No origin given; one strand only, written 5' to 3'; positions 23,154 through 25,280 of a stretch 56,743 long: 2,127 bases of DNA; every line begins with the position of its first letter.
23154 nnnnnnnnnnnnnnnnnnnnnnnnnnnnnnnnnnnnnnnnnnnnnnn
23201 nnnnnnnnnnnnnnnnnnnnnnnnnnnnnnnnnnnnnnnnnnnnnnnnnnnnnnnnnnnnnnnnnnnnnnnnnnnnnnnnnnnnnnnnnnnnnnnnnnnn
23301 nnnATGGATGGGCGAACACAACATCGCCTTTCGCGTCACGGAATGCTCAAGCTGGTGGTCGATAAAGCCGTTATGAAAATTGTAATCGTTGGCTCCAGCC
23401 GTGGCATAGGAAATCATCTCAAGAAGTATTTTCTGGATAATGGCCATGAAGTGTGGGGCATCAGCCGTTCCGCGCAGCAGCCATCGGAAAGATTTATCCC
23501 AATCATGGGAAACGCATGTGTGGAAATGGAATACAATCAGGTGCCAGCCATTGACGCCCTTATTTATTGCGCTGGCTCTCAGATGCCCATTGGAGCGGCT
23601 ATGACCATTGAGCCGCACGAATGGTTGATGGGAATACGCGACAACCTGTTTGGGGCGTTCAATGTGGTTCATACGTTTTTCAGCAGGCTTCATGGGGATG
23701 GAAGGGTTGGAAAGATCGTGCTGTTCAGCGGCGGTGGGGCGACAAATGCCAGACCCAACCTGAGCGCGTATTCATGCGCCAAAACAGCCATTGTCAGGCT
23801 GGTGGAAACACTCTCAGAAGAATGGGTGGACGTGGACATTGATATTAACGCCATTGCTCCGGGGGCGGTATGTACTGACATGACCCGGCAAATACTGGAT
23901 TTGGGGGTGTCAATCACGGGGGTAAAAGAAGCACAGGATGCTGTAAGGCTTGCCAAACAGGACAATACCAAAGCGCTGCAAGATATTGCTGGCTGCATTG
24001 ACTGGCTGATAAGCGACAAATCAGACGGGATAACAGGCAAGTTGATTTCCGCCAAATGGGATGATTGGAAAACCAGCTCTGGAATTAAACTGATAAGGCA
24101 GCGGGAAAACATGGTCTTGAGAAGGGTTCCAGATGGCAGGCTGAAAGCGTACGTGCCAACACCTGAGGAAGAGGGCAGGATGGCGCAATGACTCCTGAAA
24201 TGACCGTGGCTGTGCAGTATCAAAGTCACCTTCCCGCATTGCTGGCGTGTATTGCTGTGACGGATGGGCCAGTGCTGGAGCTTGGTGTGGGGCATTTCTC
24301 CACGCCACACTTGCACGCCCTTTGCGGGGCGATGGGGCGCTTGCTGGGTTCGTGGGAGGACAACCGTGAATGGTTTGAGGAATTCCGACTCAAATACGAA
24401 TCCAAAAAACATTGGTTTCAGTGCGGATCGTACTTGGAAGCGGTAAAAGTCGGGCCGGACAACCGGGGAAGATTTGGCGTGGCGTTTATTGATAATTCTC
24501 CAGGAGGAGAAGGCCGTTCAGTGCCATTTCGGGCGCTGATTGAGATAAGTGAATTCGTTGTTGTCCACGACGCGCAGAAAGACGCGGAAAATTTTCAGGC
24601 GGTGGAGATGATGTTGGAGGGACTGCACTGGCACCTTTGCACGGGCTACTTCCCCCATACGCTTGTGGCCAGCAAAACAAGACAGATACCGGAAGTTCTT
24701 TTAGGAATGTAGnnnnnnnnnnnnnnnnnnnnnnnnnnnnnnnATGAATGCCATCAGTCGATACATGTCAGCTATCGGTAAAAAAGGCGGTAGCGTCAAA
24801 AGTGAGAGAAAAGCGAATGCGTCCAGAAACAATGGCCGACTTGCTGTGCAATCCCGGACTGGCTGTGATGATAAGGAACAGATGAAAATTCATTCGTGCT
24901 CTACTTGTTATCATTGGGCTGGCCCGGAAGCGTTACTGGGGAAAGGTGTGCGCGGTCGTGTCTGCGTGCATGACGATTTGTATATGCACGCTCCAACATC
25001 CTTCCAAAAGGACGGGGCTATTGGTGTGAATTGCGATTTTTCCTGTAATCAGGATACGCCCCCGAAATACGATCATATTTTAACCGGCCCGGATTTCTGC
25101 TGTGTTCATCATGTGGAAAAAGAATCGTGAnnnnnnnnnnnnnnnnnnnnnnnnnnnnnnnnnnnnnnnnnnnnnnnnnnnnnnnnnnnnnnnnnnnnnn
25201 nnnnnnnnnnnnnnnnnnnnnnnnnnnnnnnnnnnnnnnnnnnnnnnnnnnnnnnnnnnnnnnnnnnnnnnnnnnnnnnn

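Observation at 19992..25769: Self-contained operon: exonuclease plus a six-gene sugar/methyl-modification cassette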

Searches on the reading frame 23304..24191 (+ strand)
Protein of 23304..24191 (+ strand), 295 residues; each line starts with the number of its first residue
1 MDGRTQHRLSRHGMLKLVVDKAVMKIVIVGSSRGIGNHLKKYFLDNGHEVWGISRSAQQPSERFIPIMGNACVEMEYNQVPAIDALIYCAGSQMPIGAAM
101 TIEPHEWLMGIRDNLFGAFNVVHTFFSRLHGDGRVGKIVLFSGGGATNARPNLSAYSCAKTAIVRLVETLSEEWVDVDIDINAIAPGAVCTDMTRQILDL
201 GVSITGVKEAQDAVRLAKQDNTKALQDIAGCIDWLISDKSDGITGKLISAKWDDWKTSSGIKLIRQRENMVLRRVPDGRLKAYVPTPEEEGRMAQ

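Call 3: search_protein_families(library=pfam, proteins=[window:23304-24191:+], max_evalue=0.1)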
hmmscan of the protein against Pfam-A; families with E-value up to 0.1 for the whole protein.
window:23304-24191:+ (295 aa): 3 families
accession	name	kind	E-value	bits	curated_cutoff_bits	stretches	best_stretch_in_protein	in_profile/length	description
PF00106.31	adh_short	-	3.1e-24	86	26.6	1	78-197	73-190/195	short chain dehydrogenase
PF13561.12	adh_short_C2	-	2.4e-20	73.6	27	1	78-248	67-229/236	Enoyl-(Acyl carrier protein) reductase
PF01370.27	Epimerase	-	7.5e-07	29.2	20.9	1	26-174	1-160/240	NAD dependent epimerase/dehydratase family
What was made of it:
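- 23373..24191 (+): g4: classical SDR oxidoreductase (GSSRGIG, YSCAK). The start is revised from 23304 to 23373. adh_short 86 bits (call 3).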

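Call 4: search_protein_families(library=phrogs, proteins=[window:23304-24191:+], max_evalue=0.01)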
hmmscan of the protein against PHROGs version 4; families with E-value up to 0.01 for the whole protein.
window:23304-24191:+ (295 aa): 1 family
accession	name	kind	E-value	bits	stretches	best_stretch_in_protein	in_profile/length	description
phrog_3142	-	moron, auxiliary metabolic gene and host takeover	8.1e-25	88.2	1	19-249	283-514/596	FabG-like 3-oxoacyl-(acyl-carrier-protein) reductase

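Call 9: search_protein_families(library=ncbifam, proteins=[window:23304-24191:+], max_evalue=0.1)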
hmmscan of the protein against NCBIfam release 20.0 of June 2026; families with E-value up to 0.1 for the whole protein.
window:23304-24191:+ (295 aa): 215 families (the best 25 are shown)
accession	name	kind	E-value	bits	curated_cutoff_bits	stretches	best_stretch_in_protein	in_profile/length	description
NF009466.0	PRK12826.1-2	subfamily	1.6e-26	93.3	222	1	74-249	73-239/248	3-oxoacyl-ACP reductase FabG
NF006074.0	PRK08220.1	equivalog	8.1e-23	81.3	312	1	25-244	10-237/251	2,3-dihydro-2,3-dihydroxybenzoate dehydrogenase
TIGR03971.1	SDR_subfam_1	subfamily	1e-22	80.7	300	1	73-248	83-262/271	mycofactocin-coupled SDR family oxidoreductase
NF005893.0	PRK07856.1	equivalog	2e-21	76.5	255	1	25-247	11-234/255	SDR family oxidoreductase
TIGR04316.1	dhbA_paeA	equivalog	8.8e-21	74.6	300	1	27-244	2-237/250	2,3-dihydro-2,3-dihydroxybenzoate dehydrogenase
NF005559.1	PRK07231.1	subfamily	2.4e-20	73.1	215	1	70-248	68-241/249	glucose 1-dehydrogenase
TIGR01830.1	3oxo_ACP_reduc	equivalog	5.4e-20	72.1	297.75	1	27-249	2-233/239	3-oxoacyl-[acyl-carrier-protein] reductase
NF004791.0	PRK06138.1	equivalog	2.7e-18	66.2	312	1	71-248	70-243/252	SDR family oxidoreductase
NF047420.2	EF_P_mod_YmfI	equivalog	4.2e-18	65.9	238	1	26-249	2-230/236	elongation factor P 5-aminopentanone reductase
NF005309.0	PRK06841.1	subfamily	1.2e-17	64.3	286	1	71-246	78-244/255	GolD/DthD family dehydrogenase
NF005753.0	PRK07577.1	equivalog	1.3e-17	64.1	310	1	26-249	6-227/237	SDR family oxidoreductase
NF004198.0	PRK05653.1-3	equivalog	4.1e-17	62.4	296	1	76-248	78-240/248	3-oxoacyl-ACP reductase FabG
NF005681.0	PRK07478.1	subfamily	1.9e-16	60.3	267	1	71-247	72-242/254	SDR family oxidoreductase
NF005806.0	PRK07666.1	equivalog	3.3e-16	59.3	286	1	72-196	74-196/239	3-ketoacyl-ACP reductase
NF004203.0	PRK05653.2-4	subfamily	3.4e-16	59.4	313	1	72-248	73-250/260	3-oxoacyl-ACP reductase FabG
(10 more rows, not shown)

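Call 63: search_dna_similar(query=window:23373-24191:+, collection=phages, mode=protein, max_evalue=0.00001, max_rows=15)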
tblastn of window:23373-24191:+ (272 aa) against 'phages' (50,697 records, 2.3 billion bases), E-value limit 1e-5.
Records with a match: 18; places in all: 19; records where one place covers at least 80% of the query: 16.
Best place of each record, by identity: <60% 18.
By first word of the organism name: Acinetobacter 6; Listeria 6; Bacteriophage 3; Staphylococcus 2; Salmonella 1.
By host as written in the record: - 9; Listeria monocytogenes 6; Staphylococcus aureus 2; Salmonella enterica subsp. enterica serovar Kentucky 1.
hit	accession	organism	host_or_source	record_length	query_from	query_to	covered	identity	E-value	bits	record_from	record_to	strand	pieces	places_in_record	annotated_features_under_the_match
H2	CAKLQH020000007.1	Acinetobacter phage MD-2021a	not known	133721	4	253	92%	25.1%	1e-7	58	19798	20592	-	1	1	fabG_4: 3-oxoacyl-ACP reductase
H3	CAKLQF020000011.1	Acinetobacter phage MD-2021a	not known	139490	4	253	92%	25.1%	1e-7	58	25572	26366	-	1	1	fabG_6: 3-oxoacyl-ACP reductase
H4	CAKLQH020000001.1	Acinetobacter phage MD-2021a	not known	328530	2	230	84%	26.1%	6e-7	56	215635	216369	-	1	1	bdhA_1: 3-hydroxybutyrate dehydrogenase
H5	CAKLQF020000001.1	Acinetobacter phage MD-2021a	not known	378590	2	230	84%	26.1%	6e-7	56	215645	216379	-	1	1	bdhA_1: 3-hydroxybutyrate dehydrogenase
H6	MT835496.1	Bacteriophage sp.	human fecal samples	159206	3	225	82%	25.8%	4e-7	57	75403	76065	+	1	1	record has no annotation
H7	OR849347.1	Listeria phage LM 4-14-1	Listeria monocytogenes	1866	4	226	82%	25.5%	8e-7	56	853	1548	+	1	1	record has no annotation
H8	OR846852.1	Listeria phage LM 4-11-1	Listeria monocytogenes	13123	4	226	82%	25.5%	1e-6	56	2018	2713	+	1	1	record has no annotation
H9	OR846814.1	Listeria phage LM 4-11-1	Listeria monocytogenes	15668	4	226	82%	25.5%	1e-6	56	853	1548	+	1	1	record has no annotation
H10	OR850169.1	Staphylococcus phage SA 1298 Kay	Staphylococcus aureus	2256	4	225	82%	25.4%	7e-8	59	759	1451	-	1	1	record has no annotation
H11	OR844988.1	Staphylococcus phage SA 1306 Kay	Staphylococcus aureus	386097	4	225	82%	25.4%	9e-8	59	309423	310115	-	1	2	record has no annotation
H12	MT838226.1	Bacteriophage sp.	human fecal samples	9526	4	225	82%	24.5%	3e-6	54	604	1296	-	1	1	record has no annotation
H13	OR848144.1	Listeria phage LM 4-14-1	Listeria monocytogenes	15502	4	223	81%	24.3%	5e-7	56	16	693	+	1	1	record has no annotation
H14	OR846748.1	Listeria phage LM 4-11-1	Listeria monocytogenes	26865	4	223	81%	24.3%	5e-7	56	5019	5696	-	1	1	record has no annotation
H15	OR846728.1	Listeria phage LM 4-11-1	Listeria monocytogenes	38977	4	223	81%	24.3%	5e-7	56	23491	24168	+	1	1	record has no annotation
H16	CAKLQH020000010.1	Acinetobacter phage MD-2021a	not known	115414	2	225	82%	23.0%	3e-6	54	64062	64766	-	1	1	cpnA_2: putative short-chain dehydrogenase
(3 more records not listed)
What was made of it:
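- Tried and rejected: The SDR hits look like bacterial contamination (call 63).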

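Call 64: search_solved_structures(query=window:23373-24191:+, max_evalue=1e-8)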
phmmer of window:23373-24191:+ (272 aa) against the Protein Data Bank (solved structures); distinct sequences matched with E-value up to 1e-8: 34.
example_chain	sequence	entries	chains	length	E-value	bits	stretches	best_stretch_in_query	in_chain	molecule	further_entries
6d9y_A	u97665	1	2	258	6.5e-13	52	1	3-170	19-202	Short-chain dehydrogenase/reductase SDR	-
2uvd_A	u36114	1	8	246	5.3e-12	49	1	60-226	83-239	3-OXOACYL-(ACYL-CARRIER-PROTEIN) REDUCTASE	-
9cly_A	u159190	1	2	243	2.8e-11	46.6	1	4-225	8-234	CylG protein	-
5ovj_A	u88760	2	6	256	3.1e-11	46.5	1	3-225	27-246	3-oxoacyl-[acyl-carrier-protein] reductase FabG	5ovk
5u9p_A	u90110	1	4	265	3.4e-11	46.3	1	54-179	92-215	Gluconate 5-dehydrogenase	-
4e4y_A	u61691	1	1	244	3.6e-11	46.3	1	5-226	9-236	Short chain dehydrogenase family protein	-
2nm0_A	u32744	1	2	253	4.2e-11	46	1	3-225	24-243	Probable 3-oxacyl-(Acyl-carrier-protein) reductase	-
4g81_D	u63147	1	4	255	5.1e-11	45.8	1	60-225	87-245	Putative hexonate dehydrogenase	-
5ovl_A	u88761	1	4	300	5.2e-11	45.7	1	3-225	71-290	3-oxoacyl-[acyl-carrier-protein] reductase FabG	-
9jve_A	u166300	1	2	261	1.9e-10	43.9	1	54-222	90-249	SDR family NAD(P)-dependent oxidoreductase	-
6t60_A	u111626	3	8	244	4.1e-10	42.8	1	4-225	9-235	3-oxoacyl-(Acyl-carrier-protein) reductase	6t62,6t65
6wpr_A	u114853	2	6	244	4.1e-10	42.8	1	4-225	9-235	3-oxoacyl-[acyl-carrier-protein] reductase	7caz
4ibo_A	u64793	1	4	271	5.4e-10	42.4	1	59-225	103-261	Gluconate dehydrogenase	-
2fwm_X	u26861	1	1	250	5.6e-10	42.3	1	4-174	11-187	2,3-dihydro-2,3-dihydroxybenzoate dehydrogenase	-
6uds_A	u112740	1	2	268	5.9e-10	42.3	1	4-225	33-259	3-oxoacyl-(Acyl-carrier-protein) reductase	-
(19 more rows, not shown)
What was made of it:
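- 23373..24191 (+): Generic FabG-like and gluconate-dehydrogenase-like PDB matches (call 64).
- g4 is an SDR (calls 3, 64). The SDR is a generic classical type (call 64).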

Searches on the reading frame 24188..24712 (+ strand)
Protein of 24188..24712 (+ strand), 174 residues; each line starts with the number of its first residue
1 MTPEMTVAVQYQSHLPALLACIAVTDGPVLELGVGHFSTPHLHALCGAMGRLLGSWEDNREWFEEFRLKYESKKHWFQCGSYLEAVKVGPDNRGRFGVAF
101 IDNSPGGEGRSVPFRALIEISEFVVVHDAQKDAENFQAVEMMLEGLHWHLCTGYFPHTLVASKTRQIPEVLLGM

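Call 3: search_protein_families(library=pfam, proteins=[window:24188-24712:+], max_evalue=0.1)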
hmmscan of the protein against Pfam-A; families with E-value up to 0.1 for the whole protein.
window:24188-24712:+ (174 aa): 0 families

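Call 4: search_protein_families(library=phrogs, proteins=[window:24188-24712:+], max_evalue=0.01)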
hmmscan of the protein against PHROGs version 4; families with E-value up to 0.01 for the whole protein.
window:24188-24712:+ (174 aa): 0 families

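Call 9: search_protein_families(library=ncbifam, proteins=[window:24188-24712:+], max_evalue=0.1)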
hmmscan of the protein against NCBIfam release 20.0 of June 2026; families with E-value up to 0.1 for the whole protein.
window:24188-24712:+ (174 aa): 0 families

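Call 105: search_protein_families(library=pfam, alignment_id=A10, max_evalue=0.1)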
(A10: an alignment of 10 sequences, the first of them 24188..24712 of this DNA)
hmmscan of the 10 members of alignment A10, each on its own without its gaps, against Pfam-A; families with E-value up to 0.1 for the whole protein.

A. member 1, window:24188-24712:+ (174 aa): 0 families

B. families by the number of members that match (of 10 scanned): 3 families
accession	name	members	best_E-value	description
PF13578.12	Methyltransf_24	6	3e-09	Methyltransferase domain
PF01596.23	Methyltransf_3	2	0.00036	O-methyltransferase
PF13649.12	Methyltransf_25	1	0.008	Methyltransferase domain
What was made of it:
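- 24188..24712 (+): g5: small class-I O-methyltransferase-like protein (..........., D102, D128). 6 of 10 family members hit Methyltransf_24 (3e-9) and 2 hit Methyltransf_3 (call 105).
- On Class-I cation-dependent O-methyltransferase-like (g5): 6 of 10 family members hit PF13578 (3e-9) (call 105).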

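Call 106: search_solved_structures(query=A10, max_evalue=10)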
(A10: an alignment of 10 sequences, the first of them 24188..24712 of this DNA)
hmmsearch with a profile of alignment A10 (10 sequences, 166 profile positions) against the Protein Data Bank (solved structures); distinct sequences matched with E-value up to 10: 19.
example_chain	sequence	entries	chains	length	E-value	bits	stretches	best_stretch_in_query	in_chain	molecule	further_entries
6jcl_A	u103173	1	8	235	4.7e-06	30.2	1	21-117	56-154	Probable O-methyltransferase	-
6jcm_A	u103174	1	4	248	5.3e-06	30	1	21-116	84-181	Probable O-methyltransferase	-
5x7f_A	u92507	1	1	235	1.5e-05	28.5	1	15-106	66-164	Putative O-methyltransferase Rv1220c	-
3ntv_A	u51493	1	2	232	3.8e-05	27.2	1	26-120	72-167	MW1564 protein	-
5n5d_A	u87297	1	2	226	0.00083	22.9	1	12-114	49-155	Methyltransferase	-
8c9v_A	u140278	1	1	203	0.0017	21.9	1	23-102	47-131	O-methyltransferase, family 3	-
3cbg_A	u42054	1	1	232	0.056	16.9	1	26-102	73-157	O-methyltransferase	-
5lhm_A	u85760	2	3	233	0.056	16.9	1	27-102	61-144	Putative O-methyltransferase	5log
3orh_A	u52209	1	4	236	0.078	16.4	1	15-110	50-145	Guanidinoacetate N-methyltransferase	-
1p1b_A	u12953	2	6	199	0.11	16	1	16-111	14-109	Guanidinoacetate N-methyltransferase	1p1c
1khh_A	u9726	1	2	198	0.11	16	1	16-111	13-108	Guanidinoacetate methyltransferase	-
1h1d_A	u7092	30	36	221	0.16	15.4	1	28-102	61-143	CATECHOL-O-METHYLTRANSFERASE | CATECHOL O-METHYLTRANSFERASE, SOLUBLE FORM | CATECHOL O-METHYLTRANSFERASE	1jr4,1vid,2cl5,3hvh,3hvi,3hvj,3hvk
2zlb_A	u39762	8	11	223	0.16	15.4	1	28-102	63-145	Catechol O-methyltransferase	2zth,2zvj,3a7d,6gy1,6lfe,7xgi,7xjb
1xcj_A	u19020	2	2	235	0.17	15.4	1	16-111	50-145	Guanidinoacetate N-methyltransferase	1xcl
3r3h_A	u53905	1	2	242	0.18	15.3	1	25-102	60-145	O-methyltransferase, SAM-dependent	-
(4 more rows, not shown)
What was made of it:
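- g5 is O-methyltransferase-like (calls 105, 106).
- Tried and rejected: It was replaced by Pfam and PDB evidence at family level (calls 105, 106).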

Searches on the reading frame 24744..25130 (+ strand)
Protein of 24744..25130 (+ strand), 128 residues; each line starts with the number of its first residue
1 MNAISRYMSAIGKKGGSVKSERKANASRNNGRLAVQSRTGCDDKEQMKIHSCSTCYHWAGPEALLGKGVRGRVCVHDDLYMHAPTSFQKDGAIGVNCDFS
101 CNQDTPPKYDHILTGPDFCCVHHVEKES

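Call 3: search_protein_families(library=pfam, proteins=[window:24744-25130:+], max_evalue=0.1)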
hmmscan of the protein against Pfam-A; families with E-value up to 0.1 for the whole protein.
window:24744-25130:+ (128 aa): 1 family
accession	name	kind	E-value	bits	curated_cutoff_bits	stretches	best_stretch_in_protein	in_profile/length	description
PF00552.27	IN_DBD_C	-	0.071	12.9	21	0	57-77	10-30/45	Integrase DNA binding domain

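Call 4: search_protein_families(library=phrogs, proteins=[window:24744-25130:+], max_evalue=0.01)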
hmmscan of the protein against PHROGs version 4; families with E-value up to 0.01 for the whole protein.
window:24744-25130:+ (128 aa): 0 families

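Call 9: search_protein_families(library=ncbifam, proteins=[window:24744-25130:+], max_evalue=0.1)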
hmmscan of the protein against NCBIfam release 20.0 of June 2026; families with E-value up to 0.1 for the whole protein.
window:24744-25130:+ (128 aa): 0 families
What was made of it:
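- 24744..25130 (+): g6: 128-aa orphan with a basic N-terminus, 8 Cys and 7 His. Function unknown and coding status the least certain. No Pfam, PHROG or NCBIfam hit (calls 3, 4, 9).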
